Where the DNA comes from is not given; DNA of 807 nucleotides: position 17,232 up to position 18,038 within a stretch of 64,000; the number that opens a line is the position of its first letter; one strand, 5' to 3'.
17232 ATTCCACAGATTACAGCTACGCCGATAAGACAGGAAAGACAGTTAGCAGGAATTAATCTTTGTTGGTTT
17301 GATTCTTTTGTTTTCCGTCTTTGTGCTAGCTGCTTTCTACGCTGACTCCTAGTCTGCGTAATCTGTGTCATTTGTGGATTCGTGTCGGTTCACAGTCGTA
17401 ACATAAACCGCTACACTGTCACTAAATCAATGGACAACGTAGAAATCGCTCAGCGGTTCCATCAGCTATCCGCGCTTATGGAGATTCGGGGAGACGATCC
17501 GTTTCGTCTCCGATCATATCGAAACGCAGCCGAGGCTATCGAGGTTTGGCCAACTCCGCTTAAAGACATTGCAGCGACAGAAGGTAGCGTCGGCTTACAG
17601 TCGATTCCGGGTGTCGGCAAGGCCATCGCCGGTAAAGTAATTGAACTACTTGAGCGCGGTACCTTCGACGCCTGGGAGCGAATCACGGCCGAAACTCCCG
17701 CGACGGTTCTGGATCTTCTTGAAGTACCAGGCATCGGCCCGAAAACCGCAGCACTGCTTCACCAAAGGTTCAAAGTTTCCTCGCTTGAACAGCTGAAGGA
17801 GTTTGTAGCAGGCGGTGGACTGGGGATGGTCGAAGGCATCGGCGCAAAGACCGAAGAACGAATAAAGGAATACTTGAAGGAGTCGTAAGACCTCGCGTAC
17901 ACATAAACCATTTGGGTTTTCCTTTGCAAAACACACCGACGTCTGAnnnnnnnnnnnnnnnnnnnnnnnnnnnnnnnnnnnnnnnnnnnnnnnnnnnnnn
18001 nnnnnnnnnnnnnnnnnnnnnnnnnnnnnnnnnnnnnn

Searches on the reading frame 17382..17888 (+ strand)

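Call 41: search_protein_families(library=pfam, proteins=[window:17382-17888:+], max_evalue=0.001)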
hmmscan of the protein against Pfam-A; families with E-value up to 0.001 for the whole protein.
window:17382-17888:+ (168 aa): 8 families
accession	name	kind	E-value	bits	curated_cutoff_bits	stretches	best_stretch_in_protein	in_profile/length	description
PF14716.13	HHH_8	-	5.8e-24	84.7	30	1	17-94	1-72/73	Helix-hairpin-helix domain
PF14520.12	HHH_5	-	2.7e-13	50.6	27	1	110-167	2-57/57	Helix-hairpin-helix domain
PF00633.29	HHH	-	9.6e-11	41.4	24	1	105-127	6-28/30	Helix-hairpin-helix motif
PF12826.13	HHH_2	-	2.7e-08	34.3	27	1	113-167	6-57/64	Helix-hairpin-helix motif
PF11798.14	IMS_HHH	-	9.9e-08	32.2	24.4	0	112-128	13-29/32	IMS family HHH motif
PF12836.13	HHH_3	-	9.4e-07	29.3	27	0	107-165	11-64/65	Helix-hairpin-helix motif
PF10391.15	DNA_pol_lambd_f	-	7.7e-05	22.9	29.8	0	112-141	3-31/51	Fingers domain of DNA polymerase lambda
PF11731.14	Cdd1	-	0.0001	22.9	25.5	0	108-140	4-35/86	Pathogenicity locus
